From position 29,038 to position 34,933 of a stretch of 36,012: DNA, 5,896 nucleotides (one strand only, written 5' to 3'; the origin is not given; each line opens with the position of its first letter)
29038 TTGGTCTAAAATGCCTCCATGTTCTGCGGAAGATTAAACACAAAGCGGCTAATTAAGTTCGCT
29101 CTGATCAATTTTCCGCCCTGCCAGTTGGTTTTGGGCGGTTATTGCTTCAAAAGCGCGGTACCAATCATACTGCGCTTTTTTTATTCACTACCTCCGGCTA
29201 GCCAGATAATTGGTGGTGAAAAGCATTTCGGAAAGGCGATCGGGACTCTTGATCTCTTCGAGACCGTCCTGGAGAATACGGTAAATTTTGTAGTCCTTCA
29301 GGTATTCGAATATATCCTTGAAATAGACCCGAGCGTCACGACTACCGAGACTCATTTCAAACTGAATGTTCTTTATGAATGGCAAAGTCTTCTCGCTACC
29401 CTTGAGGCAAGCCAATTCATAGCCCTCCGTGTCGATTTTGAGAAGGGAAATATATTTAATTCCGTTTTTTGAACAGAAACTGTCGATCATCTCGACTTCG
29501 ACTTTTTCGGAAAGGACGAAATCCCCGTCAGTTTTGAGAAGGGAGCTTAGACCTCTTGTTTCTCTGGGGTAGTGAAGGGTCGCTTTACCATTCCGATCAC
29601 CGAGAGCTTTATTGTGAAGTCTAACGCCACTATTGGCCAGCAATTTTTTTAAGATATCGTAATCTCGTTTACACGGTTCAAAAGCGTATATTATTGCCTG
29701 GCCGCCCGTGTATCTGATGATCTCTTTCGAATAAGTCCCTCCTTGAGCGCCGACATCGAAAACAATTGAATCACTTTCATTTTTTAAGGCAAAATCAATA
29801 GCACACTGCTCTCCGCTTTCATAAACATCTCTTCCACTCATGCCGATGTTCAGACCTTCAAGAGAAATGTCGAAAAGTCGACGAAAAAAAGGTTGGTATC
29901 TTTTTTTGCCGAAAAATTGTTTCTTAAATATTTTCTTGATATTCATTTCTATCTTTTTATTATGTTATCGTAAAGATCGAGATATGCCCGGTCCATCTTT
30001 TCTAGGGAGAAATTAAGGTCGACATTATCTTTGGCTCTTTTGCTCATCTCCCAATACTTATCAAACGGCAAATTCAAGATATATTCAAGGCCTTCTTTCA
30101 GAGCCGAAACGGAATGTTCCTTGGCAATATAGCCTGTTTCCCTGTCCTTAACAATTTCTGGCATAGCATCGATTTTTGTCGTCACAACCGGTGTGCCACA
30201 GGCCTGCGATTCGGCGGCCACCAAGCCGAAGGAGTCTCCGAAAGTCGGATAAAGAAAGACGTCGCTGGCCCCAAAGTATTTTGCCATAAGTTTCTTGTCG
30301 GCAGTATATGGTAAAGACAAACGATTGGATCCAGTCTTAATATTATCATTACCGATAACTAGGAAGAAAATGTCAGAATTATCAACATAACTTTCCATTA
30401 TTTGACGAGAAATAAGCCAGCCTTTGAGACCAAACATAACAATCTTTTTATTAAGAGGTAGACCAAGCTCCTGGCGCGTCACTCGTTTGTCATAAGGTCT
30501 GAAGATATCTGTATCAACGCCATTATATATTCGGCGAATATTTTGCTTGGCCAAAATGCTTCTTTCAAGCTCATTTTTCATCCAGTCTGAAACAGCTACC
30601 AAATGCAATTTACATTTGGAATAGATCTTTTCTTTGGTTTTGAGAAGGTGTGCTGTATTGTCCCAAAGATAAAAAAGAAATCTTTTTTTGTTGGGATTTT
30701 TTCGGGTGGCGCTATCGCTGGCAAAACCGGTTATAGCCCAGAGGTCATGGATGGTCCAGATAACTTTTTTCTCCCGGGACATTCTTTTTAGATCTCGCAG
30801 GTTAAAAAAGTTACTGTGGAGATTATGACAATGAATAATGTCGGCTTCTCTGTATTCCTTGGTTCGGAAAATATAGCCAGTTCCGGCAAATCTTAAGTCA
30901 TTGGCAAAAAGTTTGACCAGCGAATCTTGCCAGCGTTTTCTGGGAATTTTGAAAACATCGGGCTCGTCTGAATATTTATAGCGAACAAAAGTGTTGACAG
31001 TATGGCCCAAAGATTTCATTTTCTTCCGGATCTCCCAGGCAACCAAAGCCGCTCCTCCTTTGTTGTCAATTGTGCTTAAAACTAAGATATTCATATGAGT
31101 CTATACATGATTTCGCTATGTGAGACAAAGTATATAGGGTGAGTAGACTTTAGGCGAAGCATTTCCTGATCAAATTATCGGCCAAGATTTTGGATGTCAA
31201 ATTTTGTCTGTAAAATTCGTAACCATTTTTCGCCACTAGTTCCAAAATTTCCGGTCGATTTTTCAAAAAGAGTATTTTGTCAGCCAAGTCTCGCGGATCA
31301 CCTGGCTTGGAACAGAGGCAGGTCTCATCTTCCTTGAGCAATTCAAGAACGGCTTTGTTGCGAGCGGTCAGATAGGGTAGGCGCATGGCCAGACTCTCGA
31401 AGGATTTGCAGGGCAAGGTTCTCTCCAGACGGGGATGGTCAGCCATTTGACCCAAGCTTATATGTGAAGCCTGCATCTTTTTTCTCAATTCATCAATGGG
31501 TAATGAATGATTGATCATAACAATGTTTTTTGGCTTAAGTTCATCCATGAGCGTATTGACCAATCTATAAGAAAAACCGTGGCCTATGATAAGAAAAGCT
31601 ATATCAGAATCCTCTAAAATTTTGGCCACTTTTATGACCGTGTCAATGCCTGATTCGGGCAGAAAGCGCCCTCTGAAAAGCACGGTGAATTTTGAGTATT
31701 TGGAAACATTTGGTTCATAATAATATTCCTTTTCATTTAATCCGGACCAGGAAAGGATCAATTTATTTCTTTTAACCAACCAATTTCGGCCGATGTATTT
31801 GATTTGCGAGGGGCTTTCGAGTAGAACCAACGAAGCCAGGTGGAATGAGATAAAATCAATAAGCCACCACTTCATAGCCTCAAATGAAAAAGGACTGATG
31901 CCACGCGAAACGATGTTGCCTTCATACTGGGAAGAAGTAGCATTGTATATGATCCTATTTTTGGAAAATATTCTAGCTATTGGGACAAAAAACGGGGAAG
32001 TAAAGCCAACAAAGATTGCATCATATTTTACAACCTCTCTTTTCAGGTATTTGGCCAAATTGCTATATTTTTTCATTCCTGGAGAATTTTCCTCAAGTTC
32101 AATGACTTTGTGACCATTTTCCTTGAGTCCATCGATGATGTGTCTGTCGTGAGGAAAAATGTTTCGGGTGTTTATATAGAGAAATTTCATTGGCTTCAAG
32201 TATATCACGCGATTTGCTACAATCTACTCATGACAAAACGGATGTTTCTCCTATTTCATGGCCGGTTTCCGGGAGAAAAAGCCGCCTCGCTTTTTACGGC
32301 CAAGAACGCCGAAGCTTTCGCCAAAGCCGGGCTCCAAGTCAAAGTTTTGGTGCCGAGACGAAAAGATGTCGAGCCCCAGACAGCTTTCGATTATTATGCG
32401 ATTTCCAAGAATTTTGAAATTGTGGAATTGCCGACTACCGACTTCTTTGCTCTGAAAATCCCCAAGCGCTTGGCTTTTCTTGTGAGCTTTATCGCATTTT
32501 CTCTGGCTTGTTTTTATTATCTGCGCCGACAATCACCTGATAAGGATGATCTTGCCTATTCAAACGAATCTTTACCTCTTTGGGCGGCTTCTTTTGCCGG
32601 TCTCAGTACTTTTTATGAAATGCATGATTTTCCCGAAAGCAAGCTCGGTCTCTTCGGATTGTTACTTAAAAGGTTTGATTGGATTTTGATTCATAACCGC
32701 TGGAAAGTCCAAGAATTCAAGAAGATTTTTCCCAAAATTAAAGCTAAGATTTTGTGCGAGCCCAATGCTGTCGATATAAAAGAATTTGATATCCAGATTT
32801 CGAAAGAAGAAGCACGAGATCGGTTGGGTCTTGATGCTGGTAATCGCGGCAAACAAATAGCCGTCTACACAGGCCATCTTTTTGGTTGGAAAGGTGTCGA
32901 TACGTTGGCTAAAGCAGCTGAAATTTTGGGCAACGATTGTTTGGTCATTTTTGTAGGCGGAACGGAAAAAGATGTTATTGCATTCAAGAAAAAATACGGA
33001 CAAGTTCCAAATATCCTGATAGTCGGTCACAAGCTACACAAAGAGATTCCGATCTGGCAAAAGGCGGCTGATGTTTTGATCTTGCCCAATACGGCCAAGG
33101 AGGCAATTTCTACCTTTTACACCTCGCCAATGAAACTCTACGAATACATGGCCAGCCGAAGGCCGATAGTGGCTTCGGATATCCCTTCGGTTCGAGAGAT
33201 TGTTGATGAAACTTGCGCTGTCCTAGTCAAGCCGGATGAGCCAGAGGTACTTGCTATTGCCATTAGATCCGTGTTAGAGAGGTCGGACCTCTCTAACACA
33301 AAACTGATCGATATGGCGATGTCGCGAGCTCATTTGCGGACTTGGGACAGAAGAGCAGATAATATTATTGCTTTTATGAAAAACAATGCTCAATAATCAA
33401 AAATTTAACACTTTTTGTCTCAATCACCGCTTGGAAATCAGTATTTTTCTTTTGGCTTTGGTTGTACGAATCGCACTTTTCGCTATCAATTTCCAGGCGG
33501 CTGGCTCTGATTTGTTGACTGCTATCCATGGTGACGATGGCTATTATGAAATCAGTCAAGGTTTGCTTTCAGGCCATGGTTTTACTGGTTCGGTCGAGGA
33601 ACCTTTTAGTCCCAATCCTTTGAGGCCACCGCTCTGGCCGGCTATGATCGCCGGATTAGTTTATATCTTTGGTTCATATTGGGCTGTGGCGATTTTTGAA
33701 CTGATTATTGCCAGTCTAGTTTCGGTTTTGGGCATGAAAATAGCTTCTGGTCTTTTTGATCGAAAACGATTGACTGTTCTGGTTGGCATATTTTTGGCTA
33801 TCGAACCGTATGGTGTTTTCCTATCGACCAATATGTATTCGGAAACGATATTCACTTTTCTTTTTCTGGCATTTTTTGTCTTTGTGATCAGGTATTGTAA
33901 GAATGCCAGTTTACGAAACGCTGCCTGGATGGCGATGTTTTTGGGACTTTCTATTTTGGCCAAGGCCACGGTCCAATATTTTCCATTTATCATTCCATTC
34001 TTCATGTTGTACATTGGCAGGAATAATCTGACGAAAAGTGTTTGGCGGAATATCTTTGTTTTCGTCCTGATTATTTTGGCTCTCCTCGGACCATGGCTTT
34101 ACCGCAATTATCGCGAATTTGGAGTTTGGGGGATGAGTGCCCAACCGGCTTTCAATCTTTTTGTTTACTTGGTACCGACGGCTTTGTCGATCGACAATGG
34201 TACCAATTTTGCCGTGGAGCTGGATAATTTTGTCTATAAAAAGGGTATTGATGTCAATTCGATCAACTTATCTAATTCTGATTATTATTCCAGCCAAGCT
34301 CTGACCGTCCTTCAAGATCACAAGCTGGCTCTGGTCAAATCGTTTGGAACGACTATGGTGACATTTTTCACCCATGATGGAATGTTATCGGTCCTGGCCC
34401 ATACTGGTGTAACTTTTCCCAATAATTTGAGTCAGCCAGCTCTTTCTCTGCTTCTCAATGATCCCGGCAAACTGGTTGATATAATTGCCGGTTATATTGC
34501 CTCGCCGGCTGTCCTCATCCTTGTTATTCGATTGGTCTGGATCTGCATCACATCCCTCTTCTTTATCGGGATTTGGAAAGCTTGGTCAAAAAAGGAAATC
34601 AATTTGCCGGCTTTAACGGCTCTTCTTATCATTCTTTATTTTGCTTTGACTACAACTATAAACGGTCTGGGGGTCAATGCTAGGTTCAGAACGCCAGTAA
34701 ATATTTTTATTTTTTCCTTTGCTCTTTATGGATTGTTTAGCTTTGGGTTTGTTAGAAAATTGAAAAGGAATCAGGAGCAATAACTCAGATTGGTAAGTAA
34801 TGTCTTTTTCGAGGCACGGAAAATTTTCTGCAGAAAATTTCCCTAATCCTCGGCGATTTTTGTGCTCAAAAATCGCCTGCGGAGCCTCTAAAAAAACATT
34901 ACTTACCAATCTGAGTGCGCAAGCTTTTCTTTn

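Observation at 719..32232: -10-like hexamers sit 5-10 nt upstream of ATG at most operon-first genes, suggesting leaderless mRNAs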

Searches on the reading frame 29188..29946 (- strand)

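Call 12: search_protein_families(library=pfam, proteins=[window:29188-29946:-])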
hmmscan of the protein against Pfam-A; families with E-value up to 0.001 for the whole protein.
window:29188-29946:- (252 aa): 1 family
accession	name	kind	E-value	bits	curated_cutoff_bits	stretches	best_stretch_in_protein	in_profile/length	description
PF05050.19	Methyltransf_21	-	3.9e-17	63.4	22.7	1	64-219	1-169/173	Methyltransferase FkbM domain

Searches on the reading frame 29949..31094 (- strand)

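Call 12: search_protein_families(library=pfam, proteins=[window:29949-31094:-])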
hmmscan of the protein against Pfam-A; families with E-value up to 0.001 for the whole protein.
window:29949-31094:- (381 aa): 5 families
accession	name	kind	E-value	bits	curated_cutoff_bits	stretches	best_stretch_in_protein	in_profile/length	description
PF13439.12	Glyco_transf_4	-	5.1e-19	69.4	28.5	1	13-196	2-169/170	Glycosyltransferase Family 4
PF00534.26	Glycos_transf_1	-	1.6e-18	67.3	26.4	1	267-355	83-170/172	Glycosyl transferases group 1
PF13692.12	Glyco_trans_1_4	-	5.4e-16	59.6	27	1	241-340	33-140/142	Glycosyl transferases group 1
PF13579.12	Glyco_trans_4_4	-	4.9e-06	27.4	29.7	1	13-192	1-158/158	Glycosyl transferase 4-like domain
PF20706.3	GT4-conflict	-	2.5e-05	23.9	26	1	261-306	266-311/385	Family 4 Glycosyltransferase in conflict systems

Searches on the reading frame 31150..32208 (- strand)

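Call 12: search_protein_families(library=pfam, proteins=[window:31150-32208:-])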
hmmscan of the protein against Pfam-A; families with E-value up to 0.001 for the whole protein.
window:31150-32208:- (352 aa): 3 families
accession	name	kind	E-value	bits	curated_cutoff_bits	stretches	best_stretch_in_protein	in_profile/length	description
PF00534.26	Glycos_transf_1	-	1.8e-13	50.8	26.4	1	171-331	13-171/172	Glycosyl transferases group 1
PF13692.12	Glyco_trans_1_4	-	8.5e-11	42.7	27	1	174-315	2-139/142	Glycosyl transferases group 1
PF13524.12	Glyco_trans_1_2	-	4.5e-08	33.6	25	1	202-345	14-141/144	Glycosyl transferase-like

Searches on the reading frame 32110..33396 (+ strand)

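Call 12: search_protein_families(library=pfam, proteins=[window:32110-33396:+])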
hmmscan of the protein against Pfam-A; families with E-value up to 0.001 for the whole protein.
window:32110-33396:+ (428 aa): 2 families
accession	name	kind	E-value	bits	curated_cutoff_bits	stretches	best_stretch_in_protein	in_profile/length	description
PF13692.12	Glyco_trans_1_4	-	1.4e-18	68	27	1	250-390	3-141/142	Glycosyl transferases group 1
PF00534.26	Glycos_transf_1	-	1.4e-18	67.4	26.4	1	246-394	13-161/172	Glycosyl transferases group 1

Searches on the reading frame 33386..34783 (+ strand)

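Call 12: search_protein_families(library=pfam, proteins=[window:33386-34783:+])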
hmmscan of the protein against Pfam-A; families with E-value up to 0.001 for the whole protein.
window:33386-34783:+ (465 aa): 1 family
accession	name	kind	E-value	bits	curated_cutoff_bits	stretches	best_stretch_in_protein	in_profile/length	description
PF13231.12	PMT_2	-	7.9e-09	36.4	26.1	1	80-239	2-159/160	Dolichyl-phosphate-mannose-protein mannosyltransferase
